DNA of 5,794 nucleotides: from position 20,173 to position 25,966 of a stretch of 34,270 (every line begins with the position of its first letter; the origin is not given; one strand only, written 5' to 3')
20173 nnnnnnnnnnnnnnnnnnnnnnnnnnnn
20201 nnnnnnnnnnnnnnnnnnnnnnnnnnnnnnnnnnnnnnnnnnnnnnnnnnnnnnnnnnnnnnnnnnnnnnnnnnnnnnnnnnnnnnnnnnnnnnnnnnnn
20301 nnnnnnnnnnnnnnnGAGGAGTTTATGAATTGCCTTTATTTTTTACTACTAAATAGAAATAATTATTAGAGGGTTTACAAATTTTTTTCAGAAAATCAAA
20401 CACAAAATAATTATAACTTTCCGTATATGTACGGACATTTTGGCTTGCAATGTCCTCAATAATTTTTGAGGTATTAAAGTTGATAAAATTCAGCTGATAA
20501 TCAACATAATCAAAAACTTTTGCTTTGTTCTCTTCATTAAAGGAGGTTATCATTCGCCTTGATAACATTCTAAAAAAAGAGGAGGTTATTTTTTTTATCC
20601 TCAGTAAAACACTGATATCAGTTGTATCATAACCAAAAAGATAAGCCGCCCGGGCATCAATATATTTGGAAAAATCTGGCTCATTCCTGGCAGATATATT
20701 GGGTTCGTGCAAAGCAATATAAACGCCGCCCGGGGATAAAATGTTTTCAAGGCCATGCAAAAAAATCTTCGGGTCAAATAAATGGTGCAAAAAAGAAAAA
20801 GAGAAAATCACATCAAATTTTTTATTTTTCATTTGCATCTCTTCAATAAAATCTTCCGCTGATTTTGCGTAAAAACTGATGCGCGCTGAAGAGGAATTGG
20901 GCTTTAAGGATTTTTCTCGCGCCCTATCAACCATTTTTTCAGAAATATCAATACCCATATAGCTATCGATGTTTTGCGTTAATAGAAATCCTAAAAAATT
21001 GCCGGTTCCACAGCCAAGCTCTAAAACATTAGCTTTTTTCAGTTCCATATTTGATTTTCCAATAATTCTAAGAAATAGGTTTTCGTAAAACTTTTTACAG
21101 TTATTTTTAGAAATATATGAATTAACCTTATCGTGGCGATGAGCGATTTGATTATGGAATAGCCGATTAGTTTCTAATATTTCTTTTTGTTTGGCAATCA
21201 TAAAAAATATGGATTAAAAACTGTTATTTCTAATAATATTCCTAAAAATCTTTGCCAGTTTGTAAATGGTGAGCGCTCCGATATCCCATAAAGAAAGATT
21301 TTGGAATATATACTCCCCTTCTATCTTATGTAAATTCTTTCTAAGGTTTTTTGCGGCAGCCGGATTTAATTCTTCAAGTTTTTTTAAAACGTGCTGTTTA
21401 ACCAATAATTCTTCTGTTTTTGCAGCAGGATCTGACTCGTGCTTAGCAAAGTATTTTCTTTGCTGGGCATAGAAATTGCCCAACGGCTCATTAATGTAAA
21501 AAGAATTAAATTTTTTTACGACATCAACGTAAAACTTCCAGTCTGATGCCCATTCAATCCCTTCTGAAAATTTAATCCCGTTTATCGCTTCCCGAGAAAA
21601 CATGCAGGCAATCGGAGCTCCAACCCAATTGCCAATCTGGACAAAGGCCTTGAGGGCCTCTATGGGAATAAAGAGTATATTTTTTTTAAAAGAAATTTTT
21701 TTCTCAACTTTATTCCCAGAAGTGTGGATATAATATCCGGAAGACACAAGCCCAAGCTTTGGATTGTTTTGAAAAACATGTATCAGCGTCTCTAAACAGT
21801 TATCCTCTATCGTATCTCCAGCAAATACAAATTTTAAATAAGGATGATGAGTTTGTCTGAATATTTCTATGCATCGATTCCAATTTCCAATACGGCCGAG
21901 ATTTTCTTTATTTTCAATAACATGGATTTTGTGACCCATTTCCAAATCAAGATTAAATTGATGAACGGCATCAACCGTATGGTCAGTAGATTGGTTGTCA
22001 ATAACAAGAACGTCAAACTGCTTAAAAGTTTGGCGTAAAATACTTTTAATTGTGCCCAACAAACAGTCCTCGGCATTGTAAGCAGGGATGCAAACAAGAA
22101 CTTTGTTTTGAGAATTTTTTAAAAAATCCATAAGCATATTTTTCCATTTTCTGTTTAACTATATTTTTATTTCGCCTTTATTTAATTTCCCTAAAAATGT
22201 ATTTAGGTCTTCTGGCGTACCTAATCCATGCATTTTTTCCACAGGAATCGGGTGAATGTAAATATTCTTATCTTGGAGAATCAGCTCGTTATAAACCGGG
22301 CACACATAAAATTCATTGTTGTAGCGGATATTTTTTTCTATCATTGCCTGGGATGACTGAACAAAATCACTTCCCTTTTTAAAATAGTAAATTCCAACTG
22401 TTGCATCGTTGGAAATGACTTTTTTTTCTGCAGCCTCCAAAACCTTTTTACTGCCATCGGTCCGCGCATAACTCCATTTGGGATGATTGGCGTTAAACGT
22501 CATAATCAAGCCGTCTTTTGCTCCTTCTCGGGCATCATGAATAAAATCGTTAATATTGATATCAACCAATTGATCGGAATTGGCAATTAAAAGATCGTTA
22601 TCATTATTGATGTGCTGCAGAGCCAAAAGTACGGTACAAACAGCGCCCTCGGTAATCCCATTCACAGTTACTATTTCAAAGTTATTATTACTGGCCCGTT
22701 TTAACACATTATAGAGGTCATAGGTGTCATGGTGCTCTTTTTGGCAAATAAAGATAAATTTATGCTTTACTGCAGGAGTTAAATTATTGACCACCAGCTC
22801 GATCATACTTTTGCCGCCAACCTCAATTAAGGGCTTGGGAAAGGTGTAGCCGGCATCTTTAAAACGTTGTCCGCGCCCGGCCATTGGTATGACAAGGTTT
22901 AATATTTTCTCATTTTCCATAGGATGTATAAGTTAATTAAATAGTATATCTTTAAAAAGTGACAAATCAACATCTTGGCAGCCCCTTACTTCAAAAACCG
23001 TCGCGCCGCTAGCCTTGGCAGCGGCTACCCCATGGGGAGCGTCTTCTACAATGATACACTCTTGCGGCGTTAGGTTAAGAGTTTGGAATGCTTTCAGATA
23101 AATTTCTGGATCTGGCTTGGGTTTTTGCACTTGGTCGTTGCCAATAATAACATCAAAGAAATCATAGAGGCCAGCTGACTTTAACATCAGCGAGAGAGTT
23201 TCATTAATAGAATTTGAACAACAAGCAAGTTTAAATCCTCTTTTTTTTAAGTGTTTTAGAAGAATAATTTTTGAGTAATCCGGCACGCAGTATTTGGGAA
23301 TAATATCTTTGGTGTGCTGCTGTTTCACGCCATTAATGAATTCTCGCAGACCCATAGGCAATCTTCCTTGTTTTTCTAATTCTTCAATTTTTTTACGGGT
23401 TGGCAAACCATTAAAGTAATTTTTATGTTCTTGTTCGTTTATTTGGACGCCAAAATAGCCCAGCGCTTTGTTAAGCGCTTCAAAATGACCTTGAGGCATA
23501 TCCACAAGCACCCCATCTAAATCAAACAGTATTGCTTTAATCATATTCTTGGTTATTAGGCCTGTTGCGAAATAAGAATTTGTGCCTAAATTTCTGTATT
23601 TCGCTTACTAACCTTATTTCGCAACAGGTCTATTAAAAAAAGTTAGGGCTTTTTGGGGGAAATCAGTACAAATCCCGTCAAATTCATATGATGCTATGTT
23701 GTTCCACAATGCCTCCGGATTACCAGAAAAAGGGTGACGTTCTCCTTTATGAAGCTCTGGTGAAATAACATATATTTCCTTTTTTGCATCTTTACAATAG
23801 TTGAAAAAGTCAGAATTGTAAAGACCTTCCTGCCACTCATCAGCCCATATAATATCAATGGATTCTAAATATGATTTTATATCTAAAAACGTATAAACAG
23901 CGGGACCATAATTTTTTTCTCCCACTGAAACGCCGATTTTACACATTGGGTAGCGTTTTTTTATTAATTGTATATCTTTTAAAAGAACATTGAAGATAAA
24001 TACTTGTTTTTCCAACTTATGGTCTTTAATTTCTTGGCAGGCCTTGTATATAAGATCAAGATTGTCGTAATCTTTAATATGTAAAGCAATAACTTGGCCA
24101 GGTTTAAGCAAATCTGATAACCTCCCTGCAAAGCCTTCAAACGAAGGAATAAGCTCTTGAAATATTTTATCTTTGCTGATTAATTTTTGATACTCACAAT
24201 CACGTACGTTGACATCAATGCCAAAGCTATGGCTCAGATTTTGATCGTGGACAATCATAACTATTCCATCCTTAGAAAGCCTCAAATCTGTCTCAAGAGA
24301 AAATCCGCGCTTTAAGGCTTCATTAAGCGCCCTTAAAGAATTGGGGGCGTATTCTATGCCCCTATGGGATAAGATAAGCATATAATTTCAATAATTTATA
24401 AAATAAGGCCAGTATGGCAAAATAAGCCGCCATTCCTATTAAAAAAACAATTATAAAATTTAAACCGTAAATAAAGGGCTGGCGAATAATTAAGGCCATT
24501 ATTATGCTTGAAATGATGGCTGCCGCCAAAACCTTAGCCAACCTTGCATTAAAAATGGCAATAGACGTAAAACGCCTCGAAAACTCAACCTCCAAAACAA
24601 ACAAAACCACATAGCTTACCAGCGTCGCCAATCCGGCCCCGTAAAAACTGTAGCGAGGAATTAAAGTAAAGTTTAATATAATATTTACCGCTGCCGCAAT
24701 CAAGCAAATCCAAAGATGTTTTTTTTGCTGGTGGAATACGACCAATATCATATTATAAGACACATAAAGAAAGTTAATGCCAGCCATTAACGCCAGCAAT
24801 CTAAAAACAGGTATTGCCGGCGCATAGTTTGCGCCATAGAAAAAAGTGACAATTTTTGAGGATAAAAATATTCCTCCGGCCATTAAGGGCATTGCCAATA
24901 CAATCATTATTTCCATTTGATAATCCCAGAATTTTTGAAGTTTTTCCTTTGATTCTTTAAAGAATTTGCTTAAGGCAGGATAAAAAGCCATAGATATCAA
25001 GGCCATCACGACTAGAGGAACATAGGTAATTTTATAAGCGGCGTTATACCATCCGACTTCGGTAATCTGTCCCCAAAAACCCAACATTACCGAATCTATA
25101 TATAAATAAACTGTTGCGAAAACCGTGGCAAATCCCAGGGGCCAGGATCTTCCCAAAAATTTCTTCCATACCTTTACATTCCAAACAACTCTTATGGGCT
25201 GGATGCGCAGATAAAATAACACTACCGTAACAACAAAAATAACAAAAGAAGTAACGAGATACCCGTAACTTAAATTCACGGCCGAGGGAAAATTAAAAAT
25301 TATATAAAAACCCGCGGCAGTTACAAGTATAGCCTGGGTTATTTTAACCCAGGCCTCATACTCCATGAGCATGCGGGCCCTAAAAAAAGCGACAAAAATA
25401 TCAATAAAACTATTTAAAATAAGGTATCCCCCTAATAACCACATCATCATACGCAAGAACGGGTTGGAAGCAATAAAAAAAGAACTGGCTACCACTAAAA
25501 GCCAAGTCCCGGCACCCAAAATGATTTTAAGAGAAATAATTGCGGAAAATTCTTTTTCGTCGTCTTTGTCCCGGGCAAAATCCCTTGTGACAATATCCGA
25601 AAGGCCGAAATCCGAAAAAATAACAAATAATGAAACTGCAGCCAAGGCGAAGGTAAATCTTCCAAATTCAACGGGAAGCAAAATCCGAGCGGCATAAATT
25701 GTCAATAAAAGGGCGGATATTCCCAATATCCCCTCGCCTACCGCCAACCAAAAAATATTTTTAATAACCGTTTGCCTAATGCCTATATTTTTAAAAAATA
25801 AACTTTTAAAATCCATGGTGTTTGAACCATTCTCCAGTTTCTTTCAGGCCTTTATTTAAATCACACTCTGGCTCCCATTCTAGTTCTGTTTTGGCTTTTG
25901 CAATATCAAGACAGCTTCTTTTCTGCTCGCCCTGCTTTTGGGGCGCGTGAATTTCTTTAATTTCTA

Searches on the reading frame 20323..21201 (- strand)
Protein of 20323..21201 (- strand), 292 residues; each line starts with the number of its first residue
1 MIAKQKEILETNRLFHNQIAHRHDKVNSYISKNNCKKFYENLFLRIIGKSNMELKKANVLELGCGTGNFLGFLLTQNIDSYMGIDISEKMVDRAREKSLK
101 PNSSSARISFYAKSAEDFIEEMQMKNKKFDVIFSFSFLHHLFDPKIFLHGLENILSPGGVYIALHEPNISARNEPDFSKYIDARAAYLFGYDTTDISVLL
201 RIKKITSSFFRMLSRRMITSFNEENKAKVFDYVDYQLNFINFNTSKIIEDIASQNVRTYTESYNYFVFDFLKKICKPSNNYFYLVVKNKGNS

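Call 64: search_protein_families(library=pfam, proteins=[window:20323-21201:-], max_evalue=0.0001)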
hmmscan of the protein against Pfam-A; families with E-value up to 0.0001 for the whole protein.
window:20323-21201:- (292 aa): 7 families
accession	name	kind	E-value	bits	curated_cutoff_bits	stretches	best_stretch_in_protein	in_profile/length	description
PF13847.12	Methyltransf_31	-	1.1e-20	74.2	27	1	55-164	3-110/145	Methyltransferase domain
PF08242.18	Methyltransf_12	-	4.5e-18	66.2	30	1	60-160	1-97/98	Methyltransferase domain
PF08241.18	Methyltransf_11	-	7.5e-18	65.4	21.2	1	60-162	1-94/95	Methyltransferase domain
PF13649.12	Methyltransf_25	-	5.2e-17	62.8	27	1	59-159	1-97/97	Methyltransferase domain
PF13489.12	Methyltransf_23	-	2e-15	57.3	27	1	53-171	20-123/164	Methyltransferase domain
PF03291.22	mRNA_G-N7_MeTrfase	-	3.5e-08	33.4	26.6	1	41-163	47-180/315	mRNA (guanine-N(7))-methyltransferase domain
PF08003.17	Methyltransf_9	-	1.2e-05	24.9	23.8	1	53-162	113-216/315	Protein of unknown function (DUF1698)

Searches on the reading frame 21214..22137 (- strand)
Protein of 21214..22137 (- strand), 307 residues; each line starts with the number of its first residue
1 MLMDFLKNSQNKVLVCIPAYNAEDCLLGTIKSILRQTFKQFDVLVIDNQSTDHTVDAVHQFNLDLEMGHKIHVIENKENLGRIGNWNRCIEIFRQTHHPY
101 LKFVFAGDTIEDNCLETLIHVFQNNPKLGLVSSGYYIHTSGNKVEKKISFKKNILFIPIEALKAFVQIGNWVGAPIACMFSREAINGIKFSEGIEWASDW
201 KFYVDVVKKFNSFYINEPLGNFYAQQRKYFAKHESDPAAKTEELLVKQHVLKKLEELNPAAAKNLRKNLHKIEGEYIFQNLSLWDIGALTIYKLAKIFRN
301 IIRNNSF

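Call 64: search_protein_families(library=pfam, proteins=[window:21214-22137:-], max_evalue=0.0001)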
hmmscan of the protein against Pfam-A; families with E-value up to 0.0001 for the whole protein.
window:21214-22137:- (307 aa): 2 families
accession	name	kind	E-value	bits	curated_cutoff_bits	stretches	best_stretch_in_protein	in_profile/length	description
PF00535.33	Glycos_transf_2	-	3.7e-23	82.7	23.3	1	15-185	2-164/168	Glycosyl transferase family 2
PF13641.12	Glyco_tranf_2_3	-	7.7e-10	39.6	27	1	13-131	3-119/230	Glycosyltransferase like family 2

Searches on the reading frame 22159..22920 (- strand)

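Call 64: search_protein_families(library=pfam, proteins=[window:22159-22920:-], max_evalue=0.0001)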
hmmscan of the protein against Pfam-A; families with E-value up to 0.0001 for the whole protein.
window:22159-22920:- (253 aa): 2 families
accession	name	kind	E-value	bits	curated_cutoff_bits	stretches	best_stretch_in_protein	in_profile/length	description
PF00483.29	NTP_transferase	-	3.2e-14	53.5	21.2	1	13-183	6-183/245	Nucleotidyl transferase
PF12804.13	NTP_transf_3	-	6.5e-09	36.6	27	1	10-163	2-144/160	MobA-like NTP transferase domain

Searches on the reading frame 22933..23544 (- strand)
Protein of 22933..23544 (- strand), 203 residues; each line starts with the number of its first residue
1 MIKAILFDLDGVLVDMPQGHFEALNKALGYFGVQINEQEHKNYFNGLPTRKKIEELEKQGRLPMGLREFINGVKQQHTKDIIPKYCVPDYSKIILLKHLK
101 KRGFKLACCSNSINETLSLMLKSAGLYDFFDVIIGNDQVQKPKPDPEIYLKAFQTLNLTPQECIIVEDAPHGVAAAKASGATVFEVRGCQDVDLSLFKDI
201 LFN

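Call 12: search_protein_families(library=pfam, proteins=[window:22933-23544:-], max_evalue=0.01)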
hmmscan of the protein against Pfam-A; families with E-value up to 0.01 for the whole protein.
window:22933-23544:- (203 aa): 3 families
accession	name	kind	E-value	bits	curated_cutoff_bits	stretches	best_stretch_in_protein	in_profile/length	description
PF13419.12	HAD_2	-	1.7e-36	126.5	23.8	1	5-184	1-176/178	Haloacid dehalogenase-like hydrolase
PF00702.32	Hydrolase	-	6.6e-27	95.6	26.4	1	2-180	1-191/191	haloacid dehalogenase-like hydrolase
PF13242.12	Hydrolase_like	-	0.0016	18.8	22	1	143-186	4-48/75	HAD-hyrolase-like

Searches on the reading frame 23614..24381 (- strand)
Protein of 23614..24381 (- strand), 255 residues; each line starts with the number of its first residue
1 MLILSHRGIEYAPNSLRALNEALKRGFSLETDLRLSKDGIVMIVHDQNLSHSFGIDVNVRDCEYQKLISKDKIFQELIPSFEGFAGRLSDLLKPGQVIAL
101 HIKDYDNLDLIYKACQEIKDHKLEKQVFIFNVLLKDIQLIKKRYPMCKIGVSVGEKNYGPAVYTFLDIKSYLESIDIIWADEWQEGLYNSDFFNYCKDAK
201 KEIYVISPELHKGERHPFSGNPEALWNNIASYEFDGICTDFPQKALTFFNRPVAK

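Call 12: search_protein_families(library=pfam, proteins=[window:23614-24381:-], max_evalue=0.01)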
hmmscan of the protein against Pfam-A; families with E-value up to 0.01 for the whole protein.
window:23614-24381:- (255 aa): 1 family
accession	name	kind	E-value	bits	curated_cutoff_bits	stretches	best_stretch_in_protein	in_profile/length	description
PF03009.23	GDPD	-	2.6e-13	51.1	23.6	1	6-243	1-243/244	Glycerophosphoryl diester phosphodiesterase family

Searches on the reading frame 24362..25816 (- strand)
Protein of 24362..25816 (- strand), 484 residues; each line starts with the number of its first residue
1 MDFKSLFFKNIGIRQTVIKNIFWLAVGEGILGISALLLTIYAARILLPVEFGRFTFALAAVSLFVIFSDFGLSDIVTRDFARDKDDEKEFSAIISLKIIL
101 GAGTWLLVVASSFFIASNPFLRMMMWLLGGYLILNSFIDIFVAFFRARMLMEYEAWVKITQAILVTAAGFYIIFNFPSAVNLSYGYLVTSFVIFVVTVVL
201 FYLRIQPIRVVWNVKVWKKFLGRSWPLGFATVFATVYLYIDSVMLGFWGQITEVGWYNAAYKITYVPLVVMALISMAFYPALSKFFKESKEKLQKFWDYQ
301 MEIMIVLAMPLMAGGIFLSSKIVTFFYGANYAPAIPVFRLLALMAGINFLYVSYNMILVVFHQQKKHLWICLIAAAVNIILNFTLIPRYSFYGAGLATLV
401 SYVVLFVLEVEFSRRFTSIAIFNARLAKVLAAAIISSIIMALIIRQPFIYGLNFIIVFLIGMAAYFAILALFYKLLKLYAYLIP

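Call 64: search_protein_families(library=pfam, proteins=[window:24362-25816:-], max_evalue=0.0001)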
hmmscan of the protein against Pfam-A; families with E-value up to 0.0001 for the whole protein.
window:24362-25816:- (484 aa): 3 families
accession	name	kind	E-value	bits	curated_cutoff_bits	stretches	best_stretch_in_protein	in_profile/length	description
PF01943.22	Polysacc_synt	-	1.5e-31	110.3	28.2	1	18-285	2-273/274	Polysaccharide biosynthesis protein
PF13440.11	Polysacc_synt_3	-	2.6e-28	99.5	23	1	43-336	3-293/293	Polysaccharide biosynthesis protein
PF03023.19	MurJ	-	3.8e-06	26.2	27.4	1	256-456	234-448/451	Lipid II flippase MurJ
